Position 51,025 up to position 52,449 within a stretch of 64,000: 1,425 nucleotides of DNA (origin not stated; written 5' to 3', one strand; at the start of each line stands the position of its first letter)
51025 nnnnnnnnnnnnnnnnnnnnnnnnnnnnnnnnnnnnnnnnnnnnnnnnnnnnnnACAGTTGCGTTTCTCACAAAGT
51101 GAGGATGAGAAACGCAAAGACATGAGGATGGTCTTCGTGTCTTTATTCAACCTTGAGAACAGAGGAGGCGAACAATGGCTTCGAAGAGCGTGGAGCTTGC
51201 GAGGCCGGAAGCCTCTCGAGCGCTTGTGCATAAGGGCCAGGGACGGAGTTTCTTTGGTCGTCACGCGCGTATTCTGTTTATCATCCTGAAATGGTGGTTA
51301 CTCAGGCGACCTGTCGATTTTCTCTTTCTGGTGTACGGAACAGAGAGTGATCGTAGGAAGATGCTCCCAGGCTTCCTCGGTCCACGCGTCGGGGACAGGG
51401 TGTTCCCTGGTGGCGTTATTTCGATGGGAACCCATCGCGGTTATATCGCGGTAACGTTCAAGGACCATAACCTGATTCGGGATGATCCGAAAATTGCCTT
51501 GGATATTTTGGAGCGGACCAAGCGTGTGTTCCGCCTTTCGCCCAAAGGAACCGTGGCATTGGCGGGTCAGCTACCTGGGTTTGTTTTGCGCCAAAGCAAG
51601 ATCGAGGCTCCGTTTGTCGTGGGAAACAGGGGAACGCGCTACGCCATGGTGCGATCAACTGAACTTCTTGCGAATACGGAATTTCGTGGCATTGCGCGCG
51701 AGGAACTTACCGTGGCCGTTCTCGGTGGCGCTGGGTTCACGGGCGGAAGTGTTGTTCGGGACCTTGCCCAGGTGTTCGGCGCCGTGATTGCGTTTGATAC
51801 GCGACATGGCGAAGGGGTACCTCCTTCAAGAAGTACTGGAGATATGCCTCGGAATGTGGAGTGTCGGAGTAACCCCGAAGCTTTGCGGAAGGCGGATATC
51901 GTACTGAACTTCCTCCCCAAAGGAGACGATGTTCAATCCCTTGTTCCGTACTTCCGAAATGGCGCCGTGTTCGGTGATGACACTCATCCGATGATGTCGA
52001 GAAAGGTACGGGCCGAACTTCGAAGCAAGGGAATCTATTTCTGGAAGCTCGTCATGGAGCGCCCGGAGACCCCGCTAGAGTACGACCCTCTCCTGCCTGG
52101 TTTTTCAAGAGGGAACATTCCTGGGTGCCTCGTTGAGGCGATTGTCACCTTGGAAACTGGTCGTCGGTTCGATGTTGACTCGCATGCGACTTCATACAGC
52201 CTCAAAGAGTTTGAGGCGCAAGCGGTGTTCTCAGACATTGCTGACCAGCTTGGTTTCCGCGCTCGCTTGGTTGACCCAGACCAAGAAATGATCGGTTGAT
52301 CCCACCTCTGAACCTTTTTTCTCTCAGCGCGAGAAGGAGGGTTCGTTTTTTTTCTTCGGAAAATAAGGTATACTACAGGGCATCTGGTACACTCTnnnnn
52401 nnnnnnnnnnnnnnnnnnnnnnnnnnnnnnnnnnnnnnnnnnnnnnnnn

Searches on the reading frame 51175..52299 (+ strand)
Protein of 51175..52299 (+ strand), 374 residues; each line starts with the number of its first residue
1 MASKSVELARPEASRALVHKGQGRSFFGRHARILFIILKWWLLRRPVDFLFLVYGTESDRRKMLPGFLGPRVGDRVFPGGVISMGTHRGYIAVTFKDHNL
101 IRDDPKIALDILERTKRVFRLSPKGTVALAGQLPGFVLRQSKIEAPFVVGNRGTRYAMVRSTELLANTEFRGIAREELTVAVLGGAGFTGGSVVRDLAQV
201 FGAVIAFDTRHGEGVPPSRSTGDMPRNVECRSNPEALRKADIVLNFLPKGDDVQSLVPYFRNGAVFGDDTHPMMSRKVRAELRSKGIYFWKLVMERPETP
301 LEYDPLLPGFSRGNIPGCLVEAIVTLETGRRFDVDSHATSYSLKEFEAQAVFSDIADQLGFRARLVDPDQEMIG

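Call 4: search_protein_families(library=pfam, proteins=[window:51175-52299:+], max_evalue=1)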
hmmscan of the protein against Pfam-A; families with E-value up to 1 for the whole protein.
window:51175-52299:+ (374 aa): 3 families
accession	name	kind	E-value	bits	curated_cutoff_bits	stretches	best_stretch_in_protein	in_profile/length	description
PF01118.30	Semialdhyde_dh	-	0.16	12.8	26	1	179-251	1-78/121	Semialdehyde dehydrogenase, NAD binding domain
PF02826.25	2-Hacid_dh_C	-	0.16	11.8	25.1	1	159-257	18-109/178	D-isomer specific 2-hydroxyacid dehydrogenase, NAD binding domain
PF22616.2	HMD_N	-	0.25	11.1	27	1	232-261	134-163/239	HMD N-terminal domain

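Call 5: search_protein_families(library=ncbifam, proteins=[window:51175-52299:+], max_evalue=1)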
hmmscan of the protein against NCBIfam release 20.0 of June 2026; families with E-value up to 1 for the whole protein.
window:51175-52299:+ (374 aa): 1 family
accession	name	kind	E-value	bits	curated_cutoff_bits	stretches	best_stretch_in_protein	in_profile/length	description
TIGR04058.1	AcACP_reductase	equivalog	0.2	11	449.7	1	146-201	126-179/339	long-chain acyl-[acyl-carrier-protein] reductase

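Call 6: search_protein_families(library=padloc, proteins=[window:51175-52299:+], max_evalue=1)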
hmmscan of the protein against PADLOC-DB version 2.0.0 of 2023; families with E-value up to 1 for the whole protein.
window:51175-52299:+ (374 aa): 0 families

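Call 91: search_protein_families(library=pfam, proteins=[window:51175-52299:+], max_evalue=0.01)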
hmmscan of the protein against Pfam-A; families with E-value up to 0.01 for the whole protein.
window:51175-52299:+ (374 aa): 0 families
